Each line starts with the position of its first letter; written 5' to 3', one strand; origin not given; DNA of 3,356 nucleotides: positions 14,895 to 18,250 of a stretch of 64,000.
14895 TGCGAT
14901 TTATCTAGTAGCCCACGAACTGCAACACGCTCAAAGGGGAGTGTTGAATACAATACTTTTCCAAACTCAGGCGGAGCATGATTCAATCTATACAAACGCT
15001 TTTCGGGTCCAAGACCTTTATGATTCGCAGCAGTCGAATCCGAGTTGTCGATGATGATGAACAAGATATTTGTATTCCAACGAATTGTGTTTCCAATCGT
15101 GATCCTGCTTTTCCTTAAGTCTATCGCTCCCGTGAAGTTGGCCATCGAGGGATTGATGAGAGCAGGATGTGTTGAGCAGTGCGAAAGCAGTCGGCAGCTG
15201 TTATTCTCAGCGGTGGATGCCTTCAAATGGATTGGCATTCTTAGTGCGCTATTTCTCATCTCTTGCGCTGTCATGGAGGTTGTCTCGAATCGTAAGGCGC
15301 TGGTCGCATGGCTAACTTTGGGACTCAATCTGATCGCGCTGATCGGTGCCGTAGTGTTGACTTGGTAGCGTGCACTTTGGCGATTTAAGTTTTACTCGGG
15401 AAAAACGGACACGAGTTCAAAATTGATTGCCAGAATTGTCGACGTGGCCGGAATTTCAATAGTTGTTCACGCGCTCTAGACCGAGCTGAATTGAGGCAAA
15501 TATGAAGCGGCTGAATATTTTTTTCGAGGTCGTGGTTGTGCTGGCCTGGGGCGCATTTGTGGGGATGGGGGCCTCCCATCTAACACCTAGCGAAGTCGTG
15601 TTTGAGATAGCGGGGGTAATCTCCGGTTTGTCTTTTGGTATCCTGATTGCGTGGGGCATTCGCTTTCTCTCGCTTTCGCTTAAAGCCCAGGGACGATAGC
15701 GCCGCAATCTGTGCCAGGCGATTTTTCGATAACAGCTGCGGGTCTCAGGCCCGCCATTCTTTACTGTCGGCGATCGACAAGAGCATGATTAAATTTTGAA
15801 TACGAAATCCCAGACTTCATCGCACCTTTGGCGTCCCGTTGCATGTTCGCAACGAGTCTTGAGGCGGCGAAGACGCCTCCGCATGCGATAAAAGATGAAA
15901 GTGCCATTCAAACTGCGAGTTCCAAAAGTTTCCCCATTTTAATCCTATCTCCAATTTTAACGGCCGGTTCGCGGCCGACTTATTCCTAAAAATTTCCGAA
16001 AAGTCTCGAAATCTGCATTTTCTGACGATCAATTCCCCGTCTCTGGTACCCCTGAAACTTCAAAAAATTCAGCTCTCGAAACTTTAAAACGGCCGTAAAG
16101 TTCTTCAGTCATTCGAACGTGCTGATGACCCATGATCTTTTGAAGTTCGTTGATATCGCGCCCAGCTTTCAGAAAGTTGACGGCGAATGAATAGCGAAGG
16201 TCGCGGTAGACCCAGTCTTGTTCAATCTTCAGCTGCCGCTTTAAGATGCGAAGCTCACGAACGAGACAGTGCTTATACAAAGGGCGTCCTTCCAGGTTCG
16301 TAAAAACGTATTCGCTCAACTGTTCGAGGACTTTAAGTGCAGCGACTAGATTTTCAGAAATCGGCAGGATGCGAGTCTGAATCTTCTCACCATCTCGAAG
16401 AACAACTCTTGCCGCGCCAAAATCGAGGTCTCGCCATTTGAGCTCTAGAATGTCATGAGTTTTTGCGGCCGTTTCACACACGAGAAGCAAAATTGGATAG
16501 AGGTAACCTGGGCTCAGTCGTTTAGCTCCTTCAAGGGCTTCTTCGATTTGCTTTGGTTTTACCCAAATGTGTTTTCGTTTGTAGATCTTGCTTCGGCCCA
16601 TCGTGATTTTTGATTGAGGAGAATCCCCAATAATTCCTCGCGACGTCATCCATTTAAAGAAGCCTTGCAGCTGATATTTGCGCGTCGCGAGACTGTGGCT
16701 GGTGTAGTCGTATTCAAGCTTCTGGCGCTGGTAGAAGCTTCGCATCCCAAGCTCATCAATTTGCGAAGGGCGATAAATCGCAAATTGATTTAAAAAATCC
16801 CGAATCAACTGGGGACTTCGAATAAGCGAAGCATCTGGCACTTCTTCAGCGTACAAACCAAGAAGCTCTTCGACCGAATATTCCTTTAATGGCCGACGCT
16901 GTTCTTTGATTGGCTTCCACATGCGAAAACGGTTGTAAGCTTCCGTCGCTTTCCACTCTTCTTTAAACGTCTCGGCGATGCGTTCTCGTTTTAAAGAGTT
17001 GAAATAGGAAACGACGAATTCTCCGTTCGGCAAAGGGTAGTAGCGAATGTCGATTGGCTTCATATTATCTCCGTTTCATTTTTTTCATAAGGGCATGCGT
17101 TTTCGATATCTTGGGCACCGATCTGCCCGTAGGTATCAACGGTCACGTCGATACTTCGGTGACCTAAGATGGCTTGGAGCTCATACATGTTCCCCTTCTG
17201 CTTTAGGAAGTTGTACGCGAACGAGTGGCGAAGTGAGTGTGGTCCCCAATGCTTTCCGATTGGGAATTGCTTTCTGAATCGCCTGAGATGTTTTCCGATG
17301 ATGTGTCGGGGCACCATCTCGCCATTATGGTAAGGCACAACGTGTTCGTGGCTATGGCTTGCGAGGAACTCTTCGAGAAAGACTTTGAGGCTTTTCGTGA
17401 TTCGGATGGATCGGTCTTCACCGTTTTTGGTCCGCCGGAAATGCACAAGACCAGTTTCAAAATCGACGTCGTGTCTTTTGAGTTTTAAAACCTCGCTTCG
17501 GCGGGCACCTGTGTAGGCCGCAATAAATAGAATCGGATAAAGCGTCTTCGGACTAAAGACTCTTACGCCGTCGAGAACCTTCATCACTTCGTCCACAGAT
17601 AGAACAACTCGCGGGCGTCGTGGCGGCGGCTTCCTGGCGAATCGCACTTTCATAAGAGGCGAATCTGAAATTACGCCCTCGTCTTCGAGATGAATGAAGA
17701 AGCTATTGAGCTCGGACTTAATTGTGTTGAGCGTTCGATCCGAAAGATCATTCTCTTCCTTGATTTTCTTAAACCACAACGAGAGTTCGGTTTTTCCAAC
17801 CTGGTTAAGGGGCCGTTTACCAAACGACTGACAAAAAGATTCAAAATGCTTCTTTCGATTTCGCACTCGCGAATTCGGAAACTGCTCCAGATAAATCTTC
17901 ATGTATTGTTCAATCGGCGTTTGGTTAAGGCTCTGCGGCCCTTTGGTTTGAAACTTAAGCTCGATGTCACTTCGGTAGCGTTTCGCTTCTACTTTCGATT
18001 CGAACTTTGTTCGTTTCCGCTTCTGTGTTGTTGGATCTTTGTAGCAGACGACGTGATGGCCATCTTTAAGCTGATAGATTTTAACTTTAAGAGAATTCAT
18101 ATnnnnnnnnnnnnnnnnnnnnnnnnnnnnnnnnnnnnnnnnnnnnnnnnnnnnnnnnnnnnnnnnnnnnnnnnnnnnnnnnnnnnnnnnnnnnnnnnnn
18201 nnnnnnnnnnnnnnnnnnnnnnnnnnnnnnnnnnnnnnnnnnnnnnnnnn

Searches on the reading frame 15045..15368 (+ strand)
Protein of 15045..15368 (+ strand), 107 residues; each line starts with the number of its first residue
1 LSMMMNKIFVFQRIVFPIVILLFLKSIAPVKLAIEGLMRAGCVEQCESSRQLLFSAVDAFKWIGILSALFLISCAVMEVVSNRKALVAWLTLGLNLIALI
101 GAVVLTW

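Call 73: search_protein_families(library=pfam, proteins=[window:15045-15368:+], max_evalue=0.05)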
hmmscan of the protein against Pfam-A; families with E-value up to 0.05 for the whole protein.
window:15045-15368:+ (107 aa): 0 families

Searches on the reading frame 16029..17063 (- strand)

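Call 3: search_protein_families(library=pfam, proteins=[window:16029-17063:-], max_evalue=1)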
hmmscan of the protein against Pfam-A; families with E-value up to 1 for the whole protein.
window:16029-17063:- (344 aa): 2 families
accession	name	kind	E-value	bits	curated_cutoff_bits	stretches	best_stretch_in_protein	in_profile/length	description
PF00589.27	Phage_integrase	-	3.3e-21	76.2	27.1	1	168-323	3-165/172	Phage integrase family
PF23533.1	Microp_apicomplexa_19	-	0.15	12.9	27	1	233-301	13-80/95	Apicomplexa microprotein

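Call 86: search_protein_families(library=ncbifam, proteins=[window:16029-17063:-], max_evalue=0.01)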
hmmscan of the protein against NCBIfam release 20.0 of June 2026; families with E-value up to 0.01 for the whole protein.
window:16029-17063:- (344 aa): 9 families
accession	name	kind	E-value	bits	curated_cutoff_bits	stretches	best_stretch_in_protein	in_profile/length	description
NF040815.2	recomb_XerA_Arch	equivalog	1.7e-19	70.4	220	1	85-323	22-251/263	site-specific tyrosine recombinase/integron integrase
TIGR02224.1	recomb_XerC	equivalog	1.1e-14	54.5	335.15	1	89-320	30-272/295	tyrosine recombinase XerC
TIGR02225.1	recomb_XerD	equivalog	2.9e-14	53.1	329.6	1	98-323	37-271/290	site-specific tyrosine recombinase XerD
NF002331.0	PRK01287.1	subfamily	1.2e-11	44.2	371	1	119-326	94-312/365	site-specific tyrosine recombinase XerC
NF001399.0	PRK00283.1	subfamily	1.5e-11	44.1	279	1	88-323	38-280/300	tyrosine recombinase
TIGR02249.1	integrase_gron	subfamily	1.7e-10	40.8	265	1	263-320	238-295/315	integron integrase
NF011946.0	PRK15417.1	equivalog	8.2e-09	35.1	435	2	154-250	103-193/337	integron integrase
NF002685.0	PRK02436.1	equivalog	2.6e-07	30.7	178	1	191-317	117-238/245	site-specific tyrosine recombinase XerD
NF003462.0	PRK05084.1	equivalog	0.00025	19.9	267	0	288-323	307-341/360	tyrosine recombinase XerS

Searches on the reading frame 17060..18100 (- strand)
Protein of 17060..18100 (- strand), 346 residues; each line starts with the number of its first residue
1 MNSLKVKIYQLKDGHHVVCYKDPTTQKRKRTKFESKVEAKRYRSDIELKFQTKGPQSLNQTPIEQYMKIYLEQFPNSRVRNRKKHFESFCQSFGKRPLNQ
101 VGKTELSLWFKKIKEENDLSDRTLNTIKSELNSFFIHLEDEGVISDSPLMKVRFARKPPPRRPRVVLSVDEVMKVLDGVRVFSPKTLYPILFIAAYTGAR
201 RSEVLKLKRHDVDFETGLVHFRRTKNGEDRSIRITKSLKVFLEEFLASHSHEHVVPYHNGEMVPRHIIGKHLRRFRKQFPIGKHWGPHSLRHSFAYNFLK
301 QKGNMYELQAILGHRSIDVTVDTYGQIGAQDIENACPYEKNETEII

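Call 3: search_protein_families(library=pfam, proteins=[window:17060-18100:-], max_evalue=1)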
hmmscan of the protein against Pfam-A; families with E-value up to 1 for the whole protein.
window:17060-18100:- (346 aa): 7 families
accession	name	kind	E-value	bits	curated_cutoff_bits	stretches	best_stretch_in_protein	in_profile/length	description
PF00589.27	Phage_integrase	-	1e-21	77.9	27.1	1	183-325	20-166/172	Phage integrase family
PF13495.12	Phage_int_SAM_4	-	0.0016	19.3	27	1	89-141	29-81/85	Phage integrase, N-terminal SAM-like domain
PF02899.23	Phage_int_SAM_1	-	0.0094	16.7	22.3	1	84-142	27-83/83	Phage integrase, N-terminal SAM-like domain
PF17482.7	Phage_sheath_1C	-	0.051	14.1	26.9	1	110-146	27-63/104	Phage tail sheath C-terminal domain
PF21386.2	IntS11_C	-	0.063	14.1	27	0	114-153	22-62/92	Integrator IntS11, C-terminal domain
PF12835.12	Integrase_1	-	0.071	13.5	23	1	224-295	77-147/149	Integrase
PF24624.1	Int_N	-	0.12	13.5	27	1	80-153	24-97/100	Phage integrase, N-terminal domain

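Call 86: search_protein_families(library=ncbifam, proteins=[window:17060-18100:-], max_evalue=0.01)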
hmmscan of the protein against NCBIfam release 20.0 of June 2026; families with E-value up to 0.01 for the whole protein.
window:17060-18100:- (346 aa): 11 families
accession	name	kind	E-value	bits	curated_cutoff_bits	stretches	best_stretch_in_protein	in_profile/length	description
NF040815.2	recomb_XerA_Arch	equivalog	6.1e-32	111.2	220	1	80-334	18-261/263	site-specific tyrosine recombinase/integron integrase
TIGR02224.1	recomb_XerC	equivalog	1.1e-27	97.1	335.15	1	84-334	26-284/295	tyrosine recombinase XerC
TIGR02225.1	recomb_XerD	equivalog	3e-25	89.1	329.6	1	86-334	28-281/290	site-specific tyrosine recombinase XerD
NF001399.0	PRK00283.1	subfamily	2.1e-22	79.7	279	1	86-330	37-286/300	tyrosine recombinase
TIGR02249.1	integrase_gron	subfamily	4.9e-22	78.7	265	2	74-252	14-183/315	integron integrase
NF002331.0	PRK01287.1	subfamily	3.3e-19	69.1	371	1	83-329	54-314/365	site-specific tyrosine recombinase XerC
NF011946.0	PRK15417.1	equivalog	9.4e-15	54.6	435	2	88-247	43-193/337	integron integrase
NF003462.0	PRK05084.1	equivalog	6.3e-13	48.2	267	1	196-335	206-352/360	tyrosine recombinase XerS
NF007371.0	PRK09871.1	subfamily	4.5e-08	32.9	222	1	171-322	11-170/198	tyrosine-type DNA invertase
NF040693.1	recomb_GmtY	equivalog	0.00012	21.5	340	0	287-335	393-440/441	gamma-mobile-trio recombinase GmtY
NF007370.0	PRK09870.1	subfamily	0.00034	20.3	221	1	189-321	36-174/200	tyrosine-type DNA invertase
